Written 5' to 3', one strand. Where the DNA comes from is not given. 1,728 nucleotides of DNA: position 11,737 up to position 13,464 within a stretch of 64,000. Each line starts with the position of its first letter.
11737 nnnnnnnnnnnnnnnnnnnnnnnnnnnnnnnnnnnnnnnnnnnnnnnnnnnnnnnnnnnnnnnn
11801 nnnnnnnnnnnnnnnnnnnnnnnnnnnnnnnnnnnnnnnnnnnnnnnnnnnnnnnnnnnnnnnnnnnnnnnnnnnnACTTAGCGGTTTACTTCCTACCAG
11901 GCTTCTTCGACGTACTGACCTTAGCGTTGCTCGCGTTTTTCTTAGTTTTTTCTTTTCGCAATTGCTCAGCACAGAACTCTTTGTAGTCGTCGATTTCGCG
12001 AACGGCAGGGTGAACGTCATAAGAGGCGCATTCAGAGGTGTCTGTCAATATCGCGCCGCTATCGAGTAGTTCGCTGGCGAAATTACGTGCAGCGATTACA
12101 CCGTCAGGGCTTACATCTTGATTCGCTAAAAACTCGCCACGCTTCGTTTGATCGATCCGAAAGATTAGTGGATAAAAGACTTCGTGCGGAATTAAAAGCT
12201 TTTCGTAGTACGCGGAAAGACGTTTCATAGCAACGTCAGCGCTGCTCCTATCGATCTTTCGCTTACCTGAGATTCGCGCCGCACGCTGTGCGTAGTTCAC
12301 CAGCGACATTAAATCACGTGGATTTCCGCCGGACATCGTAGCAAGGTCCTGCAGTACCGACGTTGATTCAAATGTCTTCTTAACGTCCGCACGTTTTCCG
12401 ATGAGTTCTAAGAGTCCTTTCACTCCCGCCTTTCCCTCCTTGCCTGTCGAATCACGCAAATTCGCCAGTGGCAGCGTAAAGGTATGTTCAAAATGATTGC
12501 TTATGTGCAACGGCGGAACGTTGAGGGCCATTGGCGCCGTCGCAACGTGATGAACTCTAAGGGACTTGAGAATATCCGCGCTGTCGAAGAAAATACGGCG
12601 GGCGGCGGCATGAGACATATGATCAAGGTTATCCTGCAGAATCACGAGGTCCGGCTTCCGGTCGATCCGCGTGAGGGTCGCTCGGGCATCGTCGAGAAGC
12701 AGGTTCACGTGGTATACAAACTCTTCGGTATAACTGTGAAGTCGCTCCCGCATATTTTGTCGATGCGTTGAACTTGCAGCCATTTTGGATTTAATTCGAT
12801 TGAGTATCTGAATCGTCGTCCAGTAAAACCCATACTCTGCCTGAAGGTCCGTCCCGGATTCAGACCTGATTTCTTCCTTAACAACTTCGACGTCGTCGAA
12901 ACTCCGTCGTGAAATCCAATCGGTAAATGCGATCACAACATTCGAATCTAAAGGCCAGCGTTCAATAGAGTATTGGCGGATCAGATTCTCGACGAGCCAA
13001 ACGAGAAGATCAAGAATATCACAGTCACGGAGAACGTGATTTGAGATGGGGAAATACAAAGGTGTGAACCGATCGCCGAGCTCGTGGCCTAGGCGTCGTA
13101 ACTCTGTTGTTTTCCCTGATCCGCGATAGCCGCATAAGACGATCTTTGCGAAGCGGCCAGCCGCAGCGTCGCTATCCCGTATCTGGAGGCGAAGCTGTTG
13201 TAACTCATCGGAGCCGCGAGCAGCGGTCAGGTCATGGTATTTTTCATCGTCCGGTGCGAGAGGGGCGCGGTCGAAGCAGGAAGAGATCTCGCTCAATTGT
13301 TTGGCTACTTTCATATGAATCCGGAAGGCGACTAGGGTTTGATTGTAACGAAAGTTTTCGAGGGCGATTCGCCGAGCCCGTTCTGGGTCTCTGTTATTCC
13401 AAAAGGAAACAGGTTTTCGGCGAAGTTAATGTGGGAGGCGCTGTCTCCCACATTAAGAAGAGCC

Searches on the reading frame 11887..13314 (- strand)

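Call 9: search_protein_families(library=pfam, proteins=[window:11887-13314:-], max_evalue=0.001)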
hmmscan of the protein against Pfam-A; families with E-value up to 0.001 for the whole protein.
window:11887-13314:- (475 aa): 2 families
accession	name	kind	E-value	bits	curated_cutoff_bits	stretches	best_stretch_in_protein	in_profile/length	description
PF13191.12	AAA_16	-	9.4e-05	23.4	32.6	0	36-236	7-147/167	AAA ATPase domain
PF24389.1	ORC-CDC6-like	-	0.00011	21.6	27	0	58-77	35-54/571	ORC-CDC6-like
